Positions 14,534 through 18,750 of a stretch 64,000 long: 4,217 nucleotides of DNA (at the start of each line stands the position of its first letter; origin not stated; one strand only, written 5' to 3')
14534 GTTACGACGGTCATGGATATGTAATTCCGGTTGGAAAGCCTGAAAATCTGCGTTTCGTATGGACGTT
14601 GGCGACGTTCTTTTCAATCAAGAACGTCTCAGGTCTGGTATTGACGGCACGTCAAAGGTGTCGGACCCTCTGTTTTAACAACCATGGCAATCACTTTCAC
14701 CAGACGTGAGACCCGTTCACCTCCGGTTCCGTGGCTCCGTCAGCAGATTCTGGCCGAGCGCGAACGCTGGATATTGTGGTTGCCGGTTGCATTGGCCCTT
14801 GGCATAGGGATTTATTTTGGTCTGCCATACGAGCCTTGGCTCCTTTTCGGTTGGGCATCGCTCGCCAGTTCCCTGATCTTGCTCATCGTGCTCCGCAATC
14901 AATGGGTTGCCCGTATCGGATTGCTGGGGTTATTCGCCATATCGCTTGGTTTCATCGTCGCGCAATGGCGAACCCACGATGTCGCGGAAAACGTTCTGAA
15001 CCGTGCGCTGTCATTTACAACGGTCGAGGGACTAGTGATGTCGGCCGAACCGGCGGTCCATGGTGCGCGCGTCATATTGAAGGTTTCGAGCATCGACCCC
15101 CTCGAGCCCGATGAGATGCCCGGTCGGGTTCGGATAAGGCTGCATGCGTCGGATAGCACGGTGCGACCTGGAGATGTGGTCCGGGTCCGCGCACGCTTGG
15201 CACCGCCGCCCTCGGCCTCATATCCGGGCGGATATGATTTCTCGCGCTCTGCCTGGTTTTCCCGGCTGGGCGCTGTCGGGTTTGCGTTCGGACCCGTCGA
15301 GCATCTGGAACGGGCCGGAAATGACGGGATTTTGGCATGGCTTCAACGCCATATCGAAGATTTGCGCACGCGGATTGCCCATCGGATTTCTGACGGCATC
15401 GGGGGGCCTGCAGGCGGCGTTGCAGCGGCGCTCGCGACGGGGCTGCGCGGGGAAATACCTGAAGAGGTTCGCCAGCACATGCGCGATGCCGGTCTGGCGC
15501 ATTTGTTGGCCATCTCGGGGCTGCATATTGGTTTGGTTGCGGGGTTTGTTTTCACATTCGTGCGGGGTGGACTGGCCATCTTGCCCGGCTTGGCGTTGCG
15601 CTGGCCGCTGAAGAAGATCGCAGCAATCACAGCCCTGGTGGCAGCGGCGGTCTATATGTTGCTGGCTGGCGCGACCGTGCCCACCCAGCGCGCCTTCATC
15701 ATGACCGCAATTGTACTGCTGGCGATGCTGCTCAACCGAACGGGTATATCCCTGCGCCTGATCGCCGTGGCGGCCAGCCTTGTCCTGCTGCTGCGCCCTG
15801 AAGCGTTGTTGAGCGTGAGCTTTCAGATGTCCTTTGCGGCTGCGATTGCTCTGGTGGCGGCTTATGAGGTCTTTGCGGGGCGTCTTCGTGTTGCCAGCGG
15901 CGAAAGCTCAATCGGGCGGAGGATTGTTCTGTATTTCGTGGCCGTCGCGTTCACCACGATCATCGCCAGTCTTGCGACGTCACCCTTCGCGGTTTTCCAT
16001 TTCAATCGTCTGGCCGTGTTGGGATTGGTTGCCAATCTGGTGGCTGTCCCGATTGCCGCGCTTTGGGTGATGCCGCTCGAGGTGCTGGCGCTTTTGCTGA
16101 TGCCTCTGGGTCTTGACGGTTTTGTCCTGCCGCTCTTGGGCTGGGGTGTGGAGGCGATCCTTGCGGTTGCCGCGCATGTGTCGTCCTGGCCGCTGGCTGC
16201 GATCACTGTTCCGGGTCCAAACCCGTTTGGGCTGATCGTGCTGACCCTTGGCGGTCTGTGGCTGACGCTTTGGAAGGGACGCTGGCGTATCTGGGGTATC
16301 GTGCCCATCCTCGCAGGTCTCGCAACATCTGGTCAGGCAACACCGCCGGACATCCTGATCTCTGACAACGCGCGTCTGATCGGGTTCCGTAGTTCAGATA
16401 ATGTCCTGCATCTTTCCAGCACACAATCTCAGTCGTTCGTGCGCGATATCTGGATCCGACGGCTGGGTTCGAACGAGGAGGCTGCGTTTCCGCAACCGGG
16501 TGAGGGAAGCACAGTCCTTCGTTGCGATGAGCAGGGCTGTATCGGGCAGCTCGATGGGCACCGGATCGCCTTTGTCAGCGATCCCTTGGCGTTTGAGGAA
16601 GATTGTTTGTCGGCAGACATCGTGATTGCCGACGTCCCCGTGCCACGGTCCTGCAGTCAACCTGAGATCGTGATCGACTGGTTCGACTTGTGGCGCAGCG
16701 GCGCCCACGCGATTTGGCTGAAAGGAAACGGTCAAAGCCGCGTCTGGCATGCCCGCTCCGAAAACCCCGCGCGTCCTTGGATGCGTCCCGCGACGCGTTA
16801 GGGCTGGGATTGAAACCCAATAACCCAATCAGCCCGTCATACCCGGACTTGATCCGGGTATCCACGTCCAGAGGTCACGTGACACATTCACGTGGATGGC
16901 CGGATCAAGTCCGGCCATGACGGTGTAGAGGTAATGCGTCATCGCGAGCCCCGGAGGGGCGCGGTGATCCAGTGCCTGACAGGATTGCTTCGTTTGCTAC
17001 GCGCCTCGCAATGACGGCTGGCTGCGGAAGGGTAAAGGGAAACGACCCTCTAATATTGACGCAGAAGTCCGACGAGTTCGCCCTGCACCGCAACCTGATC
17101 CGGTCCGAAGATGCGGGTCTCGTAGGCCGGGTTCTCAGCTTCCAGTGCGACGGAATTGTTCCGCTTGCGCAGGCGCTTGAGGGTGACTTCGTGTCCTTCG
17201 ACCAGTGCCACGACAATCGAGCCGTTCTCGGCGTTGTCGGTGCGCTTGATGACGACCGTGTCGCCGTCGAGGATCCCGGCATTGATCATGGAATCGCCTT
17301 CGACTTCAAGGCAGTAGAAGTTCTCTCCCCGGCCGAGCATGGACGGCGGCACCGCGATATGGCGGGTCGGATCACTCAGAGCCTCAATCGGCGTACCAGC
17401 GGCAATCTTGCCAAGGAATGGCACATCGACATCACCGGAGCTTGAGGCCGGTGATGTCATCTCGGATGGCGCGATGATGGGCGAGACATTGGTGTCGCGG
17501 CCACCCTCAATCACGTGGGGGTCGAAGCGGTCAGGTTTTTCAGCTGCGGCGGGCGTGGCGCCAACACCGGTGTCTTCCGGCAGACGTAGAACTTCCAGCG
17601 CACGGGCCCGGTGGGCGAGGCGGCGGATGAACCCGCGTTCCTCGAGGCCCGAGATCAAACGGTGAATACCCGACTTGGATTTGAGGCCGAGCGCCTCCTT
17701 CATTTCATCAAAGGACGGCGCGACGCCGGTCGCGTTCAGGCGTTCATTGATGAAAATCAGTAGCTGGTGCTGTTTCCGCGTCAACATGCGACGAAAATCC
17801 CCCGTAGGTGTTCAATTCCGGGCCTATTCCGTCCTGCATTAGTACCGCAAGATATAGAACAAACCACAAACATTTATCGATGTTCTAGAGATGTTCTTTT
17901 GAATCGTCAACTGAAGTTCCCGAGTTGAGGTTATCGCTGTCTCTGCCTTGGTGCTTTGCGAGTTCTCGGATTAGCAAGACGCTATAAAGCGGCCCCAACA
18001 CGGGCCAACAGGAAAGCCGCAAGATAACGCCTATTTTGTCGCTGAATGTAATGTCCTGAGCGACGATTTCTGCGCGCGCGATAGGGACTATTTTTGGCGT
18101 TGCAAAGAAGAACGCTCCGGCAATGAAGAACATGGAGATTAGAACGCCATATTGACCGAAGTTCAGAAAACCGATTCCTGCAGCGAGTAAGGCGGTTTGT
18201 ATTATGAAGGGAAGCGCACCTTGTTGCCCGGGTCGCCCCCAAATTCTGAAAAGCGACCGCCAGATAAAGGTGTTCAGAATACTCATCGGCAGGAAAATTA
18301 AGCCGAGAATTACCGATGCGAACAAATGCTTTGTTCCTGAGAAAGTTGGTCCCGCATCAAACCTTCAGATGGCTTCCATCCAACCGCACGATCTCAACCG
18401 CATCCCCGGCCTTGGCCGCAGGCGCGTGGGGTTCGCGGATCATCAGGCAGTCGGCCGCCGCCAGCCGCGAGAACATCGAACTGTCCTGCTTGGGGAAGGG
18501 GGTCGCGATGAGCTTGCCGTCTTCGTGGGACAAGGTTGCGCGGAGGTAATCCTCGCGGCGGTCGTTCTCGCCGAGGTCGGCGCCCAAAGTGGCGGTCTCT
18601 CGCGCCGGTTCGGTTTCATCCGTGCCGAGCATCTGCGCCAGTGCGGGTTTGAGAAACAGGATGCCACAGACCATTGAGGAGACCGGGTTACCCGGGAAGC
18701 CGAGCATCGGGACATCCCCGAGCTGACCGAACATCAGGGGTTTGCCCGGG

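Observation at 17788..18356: Low-GC small membrane-protein ORF whose stop codon sits inside the lexA SOS box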

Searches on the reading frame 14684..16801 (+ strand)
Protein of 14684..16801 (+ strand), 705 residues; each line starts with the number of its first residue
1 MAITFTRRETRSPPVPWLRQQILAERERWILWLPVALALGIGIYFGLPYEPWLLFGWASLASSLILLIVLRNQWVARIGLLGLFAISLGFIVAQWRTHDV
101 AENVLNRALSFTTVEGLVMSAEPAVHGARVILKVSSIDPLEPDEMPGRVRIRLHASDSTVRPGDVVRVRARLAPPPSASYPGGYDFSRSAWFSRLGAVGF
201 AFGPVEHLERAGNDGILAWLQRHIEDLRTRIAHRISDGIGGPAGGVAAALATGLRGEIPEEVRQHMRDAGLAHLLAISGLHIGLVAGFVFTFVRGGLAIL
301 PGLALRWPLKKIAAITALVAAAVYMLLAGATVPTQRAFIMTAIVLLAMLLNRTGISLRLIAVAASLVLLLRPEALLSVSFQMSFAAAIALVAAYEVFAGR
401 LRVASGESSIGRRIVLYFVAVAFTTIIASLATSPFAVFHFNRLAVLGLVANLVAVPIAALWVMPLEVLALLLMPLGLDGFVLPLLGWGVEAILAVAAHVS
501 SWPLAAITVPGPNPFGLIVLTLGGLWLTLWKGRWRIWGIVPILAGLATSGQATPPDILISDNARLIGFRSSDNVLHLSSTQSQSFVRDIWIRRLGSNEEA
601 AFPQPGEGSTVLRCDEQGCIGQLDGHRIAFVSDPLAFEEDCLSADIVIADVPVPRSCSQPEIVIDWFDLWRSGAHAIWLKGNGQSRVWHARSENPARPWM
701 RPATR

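Call 4: search_protein_families(library=pfam, proteins=[window:14684-16801:+], max_evalue=1)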
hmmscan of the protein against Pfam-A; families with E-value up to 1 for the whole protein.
window:14684-16801:+ (705 aa): 2 families
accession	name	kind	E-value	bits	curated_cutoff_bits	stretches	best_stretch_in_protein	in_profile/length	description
PF03772.21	Competence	-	5.1e-66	223.2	23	1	250-533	1-269/270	Competence protein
PF13567.11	DUF4131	-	3.3e-18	66.3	31.6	1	50-188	3-146/165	Domain of unknown function (DUF4131)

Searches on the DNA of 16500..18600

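Call 55: search_rna_families(source=window, start=16500, end=18600, threshold=evalue, max_evalue=1)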
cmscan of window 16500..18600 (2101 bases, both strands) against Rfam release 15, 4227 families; matches with E-value up to 1: 2.
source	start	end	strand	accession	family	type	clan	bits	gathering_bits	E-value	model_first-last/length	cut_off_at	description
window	16944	16967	+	RF02804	PyrR206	Gene; snRNA; snoRNA; HACA-box;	-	23.4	46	0.28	9-32/60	no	Pyrobaculum sRNA 206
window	16839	16918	+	RF04007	mir-8489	Gene; miRNA;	-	20.4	99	0.65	1-90/90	no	mir-8489 microRNA precursor family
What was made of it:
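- Tried and rejected: An Rfam scan of 16500-18600 gave only sub-threshold noise (call 55).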

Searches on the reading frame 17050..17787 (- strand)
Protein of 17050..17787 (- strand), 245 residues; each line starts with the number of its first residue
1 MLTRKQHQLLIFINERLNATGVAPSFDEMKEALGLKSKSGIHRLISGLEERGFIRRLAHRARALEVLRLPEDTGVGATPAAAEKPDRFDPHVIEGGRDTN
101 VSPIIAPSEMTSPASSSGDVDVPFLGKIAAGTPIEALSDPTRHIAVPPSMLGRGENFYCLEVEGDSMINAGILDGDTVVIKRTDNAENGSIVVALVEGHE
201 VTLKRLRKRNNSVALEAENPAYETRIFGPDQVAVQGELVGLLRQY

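Call 4: search_protein_families(library=pfam, proteins=[window:17050-17787:-], max_evalue=1)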
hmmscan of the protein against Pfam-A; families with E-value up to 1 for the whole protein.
window:17050-17787:- (245 aa): 7 families
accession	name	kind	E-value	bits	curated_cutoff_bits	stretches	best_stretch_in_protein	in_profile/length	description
PF00717.28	Peptidase_S24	-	2.2e-33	114.9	23.3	1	123-239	1-116/116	Peptidase S24-like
PF01726.22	LexA_DNA_bind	-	6e-14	52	23.7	1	2-63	4-65/65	LexA DNA binding domain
PF12802.13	MarR_2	-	5.5e-05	23.7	27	1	2-59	3-55/61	MarR family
PF09339.16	HTH_IclR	-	0.0052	17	22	1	31-56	26-50/52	IclR helix-turn-helix domain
PF13730.12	HTH_36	-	0.044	14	25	1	9-54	10-55/55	Helix-turn-helix domain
PF25213.1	HVO_A0261_N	-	0.15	12.4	35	1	28-58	29-58/86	HVO_A0261 N-terminal domain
PF01047.28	MarR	-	0.19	12.1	24.6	1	28-59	22-52/59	MarR family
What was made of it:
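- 17050..17787 (-): lexA, 245 aa. Its ribosome-binding site GGGGGA is at 17798-17803. Pfam LexA_DNA_bind and Peptidase_S24 (call 4).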

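Call 10: find_related_loci(query=window:17053-17787:-, collection=genome_contigs, flank=5000)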
Query window:17053-17787:- (245 aa) in genome_contigs; peptide patterns used: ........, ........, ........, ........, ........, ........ (x = any residue, [..] = any of these).
600 stretches matched a pattern (row limit reached: there are more); 577 encode a relative of the query (tblastn E <= 1e-3); the best 80 are kept; 80 distinct loci.
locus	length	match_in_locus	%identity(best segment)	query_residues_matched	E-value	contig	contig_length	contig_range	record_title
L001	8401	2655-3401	82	1-245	5e-128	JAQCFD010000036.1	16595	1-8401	MAG: Proteobacteria bacterium isolate casp40-mb.141 NODE_8253_length_16595_cov_0.056317, whole genome shotgun sequence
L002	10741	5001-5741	80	1-245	9e-128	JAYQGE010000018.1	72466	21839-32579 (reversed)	MAG: Rhodospirillaceae bacterium isolate SD9007_COM_concoct_bins.tsv.127_sub NODE_179_length_72466_cov_15.425916, whole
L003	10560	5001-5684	69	1-245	5e-105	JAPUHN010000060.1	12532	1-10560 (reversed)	MAG: Alphaproteobacteria bacterium isolate KW1-S08_12 KW1-S08_12_cg60, whole genome shotgun sequence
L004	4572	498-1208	66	1-245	4e-98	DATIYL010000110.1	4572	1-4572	MAG TPA_asm: Stellaceae bacterium isolate SMAG_U15274 k141_88343, whole genome shotgun sequence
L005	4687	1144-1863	65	1-245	1e-97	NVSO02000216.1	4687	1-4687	MAG: Rhodobiaceae bacterium isolate NORP139 NORP139_216, whole genome shotgun sequence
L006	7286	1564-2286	63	1-245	1e-95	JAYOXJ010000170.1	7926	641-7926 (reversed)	MAG: Rhodospirillaceae bacterium isolate 139563_S164_metabat_bins_2.tsv.116_sub NODE_9749_length_7926_cov_4.117393, whol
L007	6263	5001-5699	64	1-245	1e-95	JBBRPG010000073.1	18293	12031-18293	MAG: Alphaproteobacteria bacterium isolate La1_metabat2.417 LA1C_B2.417_k141_3586564L_18293_cov_12.0000, whole genome sh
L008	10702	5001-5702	64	1-245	4e-95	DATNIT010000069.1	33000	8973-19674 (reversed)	MAG TPA_asm: Stellaceae bacterium isolate SMAG_U11380 k141_582044, whole genome shotgun sequence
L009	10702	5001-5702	65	1-245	8e-95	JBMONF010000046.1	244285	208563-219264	MAG: Pseudomonadota bacterium isolate Betzabe_MAG069 MAG069_46, whole genome shotgun sequence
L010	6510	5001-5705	63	1-245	8e-95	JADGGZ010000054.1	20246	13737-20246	MAG: Rhodospirillales bacterium isolate HOG25 NODE_1460_length_20246_cov_35.043878, whole genome shotgun sequence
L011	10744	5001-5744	64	1-245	1e-94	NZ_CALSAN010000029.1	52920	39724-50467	MAG: Ferrovibrio terrae isolate JJ-MO2A6-331-3-m1-bin361 JJ-MO2A6-331-C102, whole genome shotgun sequence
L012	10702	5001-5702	64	1-245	2e-94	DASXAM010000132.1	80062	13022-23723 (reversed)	MAG TPA_asm: Stellaceae bacterium isolate SMAG_U3766 k141_2077565, whole genome shotgun sequence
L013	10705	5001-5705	64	1-245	2e-94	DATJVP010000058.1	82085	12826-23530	MAG TPA_asm: Stellaceae bacterium isolate SMAG_U15076 k141_1427802, whole genome shotgun sequence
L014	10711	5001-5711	64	1-245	2e-94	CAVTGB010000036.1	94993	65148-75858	MAG: uncultured Alphaproteobacteria bacterium isolate MFD09222.bin.3.67 genome assembly, contig: contig_157199, whole ge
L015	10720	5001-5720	65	1-245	5e-94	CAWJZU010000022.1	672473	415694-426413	MAG: uncultured Alphaproteobacteria bacterium isolate MFD00822.bin.2.138 genome assembly, contig: contig_39611, whole ge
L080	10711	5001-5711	62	1-245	3e-89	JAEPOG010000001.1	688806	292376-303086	MAG: Rhizobiaceae bacterium isolate HXMU1421-7 k141_35686_length_688806_cov_56.9813, whole genome shotgun sequence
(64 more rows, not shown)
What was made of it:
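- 17050..17787 (-): Orthologues L001-L080 (call 10).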

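Call 24: search_protein_families(library=pfam, proteins=[L001:2001-2522:+, L002:4360-4911:+], max_evalue=1)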
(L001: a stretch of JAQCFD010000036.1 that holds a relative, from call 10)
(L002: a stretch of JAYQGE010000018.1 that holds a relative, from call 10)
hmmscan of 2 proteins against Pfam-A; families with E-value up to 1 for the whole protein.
L001:2001-2522:+ (174 aa): 0 families

L002:4360-4911:+ (184 aa): 1 family
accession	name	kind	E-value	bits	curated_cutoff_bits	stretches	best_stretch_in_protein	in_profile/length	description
PF13239.11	2TM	-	0.33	11.5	24.8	1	36-93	24-77/79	2TM domain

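Call 68: search_protein_families(library=padloc, proteins=[L001:2001-2522:+], max_evalue=0.1)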
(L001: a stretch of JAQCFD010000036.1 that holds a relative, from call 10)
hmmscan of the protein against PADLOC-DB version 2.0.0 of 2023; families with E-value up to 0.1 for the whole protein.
L001:2001-2522:+ (174 aa): 0 families

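Call 69: search_protein_families(library=phrogs, proteins=[L001:2001-2522:+], max_evalue=0.1)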
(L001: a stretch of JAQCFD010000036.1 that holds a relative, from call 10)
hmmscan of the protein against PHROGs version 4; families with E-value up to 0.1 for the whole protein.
L001:2001-2522:+ (174 aa): 1 family
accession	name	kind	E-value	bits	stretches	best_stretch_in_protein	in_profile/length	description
phrog_26801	-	unknown function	0.056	14.3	1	59-99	21-62/121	-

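Call 71: find_homologous_proteins(query=A3, max_evalue=0.001)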
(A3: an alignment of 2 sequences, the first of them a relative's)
Query A3 (2 sequences) (174 aa, profile of the alignment): 9 proteins with E <= 0.001 among 743 candidates.
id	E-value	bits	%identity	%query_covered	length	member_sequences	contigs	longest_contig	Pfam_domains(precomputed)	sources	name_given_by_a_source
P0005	1.9e-114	398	68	99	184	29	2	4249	-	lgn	-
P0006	6.1e-107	373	100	100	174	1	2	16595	-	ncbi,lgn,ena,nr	ncbi:MAG: hypothetical protein O3B37_04205 [Proteobacteria bacterium]|nr:hypothetical protein [Pseud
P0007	3.2e-98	345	83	100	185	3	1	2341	-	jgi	-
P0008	6.7e-92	324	78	98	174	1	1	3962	-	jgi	jgi:hypothetical protein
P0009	8.9e-89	314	72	95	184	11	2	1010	-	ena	-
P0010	2.8e-75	270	76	86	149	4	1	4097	-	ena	-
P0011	2.0e-64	235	58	95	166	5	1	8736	-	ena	-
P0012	1.6e-62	228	58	95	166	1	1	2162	-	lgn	-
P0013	1.8e-41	160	52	78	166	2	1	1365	-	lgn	-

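Call 72: find_encoding_contigs(protein=P0011, flank=4000, max_places=3)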
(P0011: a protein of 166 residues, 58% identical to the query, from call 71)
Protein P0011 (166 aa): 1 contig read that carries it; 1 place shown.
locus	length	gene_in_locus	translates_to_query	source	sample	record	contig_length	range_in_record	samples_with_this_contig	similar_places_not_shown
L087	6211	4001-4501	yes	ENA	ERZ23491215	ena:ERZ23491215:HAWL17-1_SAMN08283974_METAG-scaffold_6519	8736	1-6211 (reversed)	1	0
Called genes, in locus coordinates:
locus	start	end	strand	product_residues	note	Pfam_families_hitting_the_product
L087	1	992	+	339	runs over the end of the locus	PF02885:Glycos_trans_3N, PF00591:Glycos_transf_3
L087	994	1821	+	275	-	PF00218:IGPS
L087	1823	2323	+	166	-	PF01967:MoaC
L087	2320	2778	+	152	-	-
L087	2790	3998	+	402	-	PF03453:MoeA_N, PF00994:MoCF_biosynth, PF03454:MoeA_C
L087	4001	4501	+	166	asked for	-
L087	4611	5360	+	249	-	PF01726:LexA_DNA_bind, PF00717:Peptidase_S24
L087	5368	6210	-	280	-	?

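Call 73: find_encoding_contigs(protein=P0013, flank=4000, max_places=3)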
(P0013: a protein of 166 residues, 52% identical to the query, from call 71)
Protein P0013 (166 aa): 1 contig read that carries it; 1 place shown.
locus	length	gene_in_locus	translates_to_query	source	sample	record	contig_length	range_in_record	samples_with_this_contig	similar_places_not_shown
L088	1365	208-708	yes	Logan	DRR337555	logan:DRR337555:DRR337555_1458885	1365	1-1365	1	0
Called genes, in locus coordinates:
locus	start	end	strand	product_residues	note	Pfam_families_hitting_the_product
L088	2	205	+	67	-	?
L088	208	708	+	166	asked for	-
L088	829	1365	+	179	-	?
